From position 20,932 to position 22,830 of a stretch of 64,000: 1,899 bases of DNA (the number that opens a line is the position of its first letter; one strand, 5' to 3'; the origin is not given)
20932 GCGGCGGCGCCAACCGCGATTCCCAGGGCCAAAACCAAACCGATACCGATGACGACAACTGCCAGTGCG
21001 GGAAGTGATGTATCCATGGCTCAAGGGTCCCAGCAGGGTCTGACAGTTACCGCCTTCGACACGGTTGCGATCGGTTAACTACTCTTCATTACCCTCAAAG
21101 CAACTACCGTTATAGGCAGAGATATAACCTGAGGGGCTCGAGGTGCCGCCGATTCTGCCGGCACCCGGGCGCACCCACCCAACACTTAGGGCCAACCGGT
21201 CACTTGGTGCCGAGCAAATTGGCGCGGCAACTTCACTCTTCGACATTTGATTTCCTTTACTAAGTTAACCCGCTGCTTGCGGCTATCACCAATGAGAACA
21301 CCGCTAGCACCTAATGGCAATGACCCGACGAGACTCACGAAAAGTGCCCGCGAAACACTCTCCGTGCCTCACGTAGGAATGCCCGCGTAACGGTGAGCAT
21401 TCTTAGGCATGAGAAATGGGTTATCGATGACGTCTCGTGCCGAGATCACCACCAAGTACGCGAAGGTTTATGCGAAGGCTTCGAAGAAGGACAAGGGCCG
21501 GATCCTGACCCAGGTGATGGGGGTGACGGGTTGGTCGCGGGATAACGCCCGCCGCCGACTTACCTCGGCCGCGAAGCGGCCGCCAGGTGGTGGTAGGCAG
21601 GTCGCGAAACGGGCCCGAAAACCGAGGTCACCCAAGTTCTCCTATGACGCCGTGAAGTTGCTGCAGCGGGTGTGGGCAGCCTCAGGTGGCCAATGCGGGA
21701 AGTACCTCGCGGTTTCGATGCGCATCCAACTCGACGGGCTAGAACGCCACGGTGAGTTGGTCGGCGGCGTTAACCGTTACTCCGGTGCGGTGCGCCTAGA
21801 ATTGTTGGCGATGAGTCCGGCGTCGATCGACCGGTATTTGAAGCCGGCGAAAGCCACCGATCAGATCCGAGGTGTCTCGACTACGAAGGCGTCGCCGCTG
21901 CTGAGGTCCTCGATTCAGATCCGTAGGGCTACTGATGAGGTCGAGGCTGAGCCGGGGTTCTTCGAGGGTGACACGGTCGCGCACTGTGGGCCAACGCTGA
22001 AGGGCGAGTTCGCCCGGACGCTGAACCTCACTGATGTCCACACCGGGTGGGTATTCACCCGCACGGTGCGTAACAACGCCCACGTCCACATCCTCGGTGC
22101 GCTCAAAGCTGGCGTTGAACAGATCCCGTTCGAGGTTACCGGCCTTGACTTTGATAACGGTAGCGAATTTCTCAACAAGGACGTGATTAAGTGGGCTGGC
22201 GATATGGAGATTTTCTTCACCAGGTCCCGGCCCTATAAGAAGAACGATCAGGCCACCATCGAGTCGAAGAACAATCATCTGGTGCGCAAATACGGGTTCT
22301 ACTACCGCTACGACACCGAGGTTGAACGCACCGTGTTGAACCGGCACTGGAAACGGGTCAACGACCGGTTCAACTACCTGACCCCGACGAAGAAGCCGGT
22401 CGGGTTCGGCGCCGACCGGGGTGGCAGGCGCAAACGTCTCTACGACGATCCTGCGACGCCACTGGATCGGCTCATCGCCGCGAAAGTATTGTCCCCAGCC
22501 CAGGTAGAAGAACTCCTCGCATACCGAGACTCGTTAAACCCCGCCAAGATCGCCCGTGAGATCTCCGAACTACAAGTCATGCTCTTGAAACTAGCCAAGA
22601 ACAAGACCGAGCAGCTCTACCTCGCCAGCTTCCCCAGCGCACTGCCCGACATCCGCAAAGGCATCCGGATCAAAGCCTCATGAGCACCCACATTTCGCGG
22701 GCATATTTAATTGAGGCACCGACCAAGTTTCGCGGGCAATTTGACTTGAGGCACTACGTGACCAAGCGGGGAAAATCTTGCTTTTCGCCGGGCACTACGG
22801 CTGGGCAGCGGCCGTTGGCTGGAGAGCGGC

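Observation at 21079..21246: Second family member hidden below the ORF-track size cutoff, with an IS inserted in its upstream region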

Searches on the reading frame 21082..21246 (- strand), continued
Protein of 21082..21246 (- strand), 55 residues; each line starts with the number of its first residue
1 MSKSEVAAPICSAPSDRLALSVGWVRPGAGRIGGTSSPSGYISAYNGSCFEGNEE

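Call 60: search_solved_structures(query=L098:12474-14504:+, max_evalue=0.00001, show_alignments=2)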
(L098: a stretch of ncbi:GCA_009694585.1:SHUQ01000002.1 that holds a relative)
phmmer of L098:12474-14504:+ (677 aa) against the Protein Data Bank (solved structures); distinct sequences matched with E-value up to 0.00001: 106 (the best 60 are shown).
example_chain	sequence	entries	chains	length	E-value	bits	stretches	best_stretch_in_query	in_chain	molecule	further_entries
4h6w_A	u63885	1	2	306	4.6e-61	210.3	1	5-284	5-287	N-terminal cyanobactin protease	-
4h6x_A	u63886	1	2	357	2.7e-55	191.2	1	62-297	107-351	Thiazoline oxidase/subtilisin-like protease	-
4h6v_A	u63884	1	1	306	4.7e-55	190.4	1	11-289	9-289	Subtilisin-like protein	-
3zxx_A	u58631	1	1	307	7.9e-55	189.7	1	11-289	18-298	SUBTILISIN-LIKE PROTEIN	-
4aks_A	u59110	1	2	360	1.7e-54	188.6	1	62-287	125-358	THIAZOLINE OXIDASE/SUBTILISIN-LIKE PROTEASE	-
3zxy_A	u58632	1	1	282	1.4e-53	185.6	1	18-287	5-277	SUBTILISIN-LIKE PROTEIN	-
4akt_A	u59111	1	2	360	4.9e-53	183.8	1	64-287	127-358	THIAZOLINE OXIDASE/SUBTILISIN-LIKE PROTEASE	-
4uvq_A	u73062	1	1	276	4.9e-45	157.3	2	361-526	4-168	THIAZOLINE OXIDASE/SUBTILISIN-LIKE PROTEASE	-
1dbi_A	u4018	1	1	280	2e-15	59.5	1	17-268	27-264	AK.1 SERINE PROTEASE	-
7xr8_A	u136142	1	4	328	3.1e-15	58.9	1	23-237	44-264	Major intracellular serine protease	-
7y6m_C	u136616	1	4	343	4.6e-14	55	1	53-246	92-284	Intracellular serine protease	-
2xrm_A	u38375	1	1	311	3.4e-13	52.1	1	14-238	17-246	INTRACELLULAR SUBTILISIN PROTEASE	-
2x8j_A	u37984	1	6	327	4e-13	51.9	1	14-238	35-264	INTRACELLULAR SUBTILISIN PROTEASE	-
2wv7_A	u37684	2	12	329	4.1e-13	51.8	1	14-238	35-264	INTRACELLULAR SUBTILISIN PROTEASE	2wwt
1bh6_A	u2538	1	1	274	6.1e-12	47.9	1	54-240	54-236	SUBTILISIN DY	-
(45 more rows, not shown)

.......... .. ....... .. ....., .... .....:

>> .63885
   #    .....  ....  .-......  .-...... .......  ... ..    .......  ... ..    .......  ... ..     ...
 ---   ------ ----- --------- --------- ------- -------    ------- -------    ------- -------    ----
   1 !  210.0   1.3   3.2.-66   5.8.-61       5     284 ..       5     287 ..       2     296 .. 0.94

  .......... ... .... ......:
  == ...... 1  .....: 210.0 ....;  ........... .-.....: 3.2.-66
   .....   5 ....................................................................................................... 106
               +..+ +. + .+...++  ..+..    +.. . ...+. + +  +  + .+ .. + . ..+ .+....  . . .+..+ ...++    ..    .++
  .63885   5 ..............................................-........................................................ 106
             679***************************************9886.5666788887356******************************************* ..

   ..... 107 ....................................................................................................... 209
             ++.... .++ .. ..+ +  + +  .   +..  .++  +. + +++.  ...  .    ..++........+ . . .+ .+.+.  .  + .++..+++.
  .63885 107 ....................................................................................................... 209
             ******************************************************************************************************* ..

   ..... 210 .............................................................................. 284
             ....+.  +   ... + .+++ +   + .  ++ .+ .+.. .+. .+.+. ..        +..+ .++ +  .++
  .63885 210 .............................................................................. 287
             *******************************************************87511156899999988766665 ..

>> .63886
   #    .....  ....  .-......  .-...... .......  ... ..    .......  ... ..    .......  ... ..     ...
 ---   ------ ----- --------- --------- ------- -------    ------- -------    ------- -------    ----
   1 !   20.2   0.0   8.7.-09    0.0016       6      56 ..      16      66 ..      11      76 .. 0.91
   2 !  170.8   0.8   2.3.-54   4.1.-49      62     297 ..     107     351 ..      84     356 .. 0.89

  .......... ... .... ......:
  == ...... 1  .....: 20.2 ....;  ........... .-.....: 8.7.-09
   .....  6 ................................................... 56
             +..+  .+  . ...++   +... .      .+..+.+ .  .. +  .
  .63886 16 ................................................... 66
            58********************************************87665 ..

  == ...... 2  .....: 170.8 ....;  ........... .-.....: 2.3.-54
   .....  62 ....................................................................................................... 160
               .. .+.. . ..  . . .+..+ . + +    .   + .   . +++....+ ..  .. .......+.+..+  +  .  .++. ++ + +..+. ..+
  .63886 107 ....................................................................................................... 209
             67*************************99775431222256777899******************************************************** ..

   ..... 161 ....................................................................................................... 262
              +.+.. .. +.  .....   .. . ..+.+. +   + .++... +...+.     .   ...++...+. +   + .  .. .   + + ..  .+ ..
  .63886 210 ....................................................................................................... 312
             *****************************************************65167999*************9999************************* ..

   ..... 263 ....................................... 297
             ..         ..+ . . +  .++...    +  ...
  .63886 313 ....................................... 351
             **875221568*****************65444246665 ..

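Call 71: find_related_loci(query=L098:10001-11878:+, collection=metagenome_contigs, flank=10000)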
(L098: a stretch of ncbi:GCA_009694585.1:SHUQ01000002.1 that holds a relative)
Query L098:10001-11878:+ (626 aa) in metagenome_contigs; peptide patterns used: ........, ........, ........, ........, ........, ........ (x = any residue, [..] = any of these).
161 stretches matched a pattern; 15 encode a relative of the query (tblastn E <= 1e-3); 15 distinct loci.
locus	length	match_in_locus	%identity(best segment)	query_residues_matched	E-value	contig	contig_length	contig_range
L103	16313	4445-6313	84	4-626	0e+0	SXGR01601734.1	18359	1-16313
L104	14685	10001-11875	84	1-626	0e+0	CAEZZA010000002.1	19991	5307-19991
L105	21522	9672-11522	83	9-626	0e+0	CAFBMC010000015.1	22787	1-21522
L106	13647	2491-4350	83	6-626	0e+0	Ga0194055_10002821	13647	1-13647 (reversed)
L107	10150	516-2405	82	1-625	0e+0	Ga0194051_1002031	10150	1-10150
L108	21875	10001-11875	84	1-626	0e+0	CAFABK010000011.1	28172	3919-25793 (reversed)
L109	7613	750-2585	68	4-625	0e+0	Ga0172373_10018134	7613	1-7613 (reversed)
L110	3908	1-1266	82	204-626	0e+0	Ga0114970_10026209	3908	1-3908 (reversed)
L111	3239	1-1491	69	136-625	0e+0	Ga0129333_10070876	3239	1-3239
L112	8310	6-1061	85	275-626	0e+0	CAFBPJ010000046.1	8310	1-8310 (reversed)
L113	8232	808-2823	44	27-625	2e-165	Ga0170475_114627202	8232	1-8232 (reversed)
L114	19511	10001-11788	41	27-622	8e-138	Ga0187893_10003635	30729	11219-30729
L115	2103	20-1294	44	262-625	6e-104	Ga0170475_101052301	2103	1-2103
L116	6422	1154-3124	32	27-622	3e-85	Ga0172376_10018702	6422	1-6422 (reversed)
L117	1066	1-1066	84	14-625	6e-27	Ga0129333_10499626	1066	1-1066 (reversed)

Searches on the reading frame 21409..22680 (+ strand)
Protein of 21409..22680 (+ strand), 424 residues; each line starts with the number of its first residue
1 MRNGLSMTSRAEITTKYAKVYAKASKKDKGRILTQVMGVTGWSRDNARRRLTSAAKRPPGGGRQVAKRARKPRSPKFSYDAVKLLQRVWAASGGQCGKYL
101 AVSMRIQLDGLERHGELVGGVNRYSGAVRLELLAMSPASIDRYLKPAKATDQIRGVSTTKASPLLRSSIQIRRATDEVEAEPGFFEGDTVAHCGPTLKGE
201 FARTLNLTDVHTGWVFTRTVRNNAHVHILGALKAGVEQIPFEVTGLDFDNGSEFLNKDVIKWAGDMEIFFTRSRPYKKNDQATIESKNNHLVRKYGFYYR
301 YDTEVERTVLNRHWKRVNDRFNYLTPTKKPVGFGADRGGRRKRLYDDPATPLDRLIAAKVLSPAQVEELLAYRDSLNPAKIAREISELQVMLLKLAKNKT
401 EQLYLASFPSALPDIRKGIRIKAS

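Call 69: search_protein_families(library=ncbifam, proteins=[window:21409-22680:+], max_evalue=0.00001)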
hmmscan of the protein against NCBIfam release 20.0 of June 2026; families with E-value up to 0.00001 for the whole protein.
window:21409-22680:+ (424 aa): 2 families
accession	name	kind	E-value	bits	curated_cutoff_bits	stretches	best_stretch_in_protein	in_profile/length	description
NF033563.0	transpos_IS30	equivalog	7.8e-09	35.6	80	1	142-295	93-239/267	IS30 family transposase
NF033577.2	transpos_IS481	equivalog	3.3e-08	33.4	224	1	121-309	79-257/284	IS481 family transposase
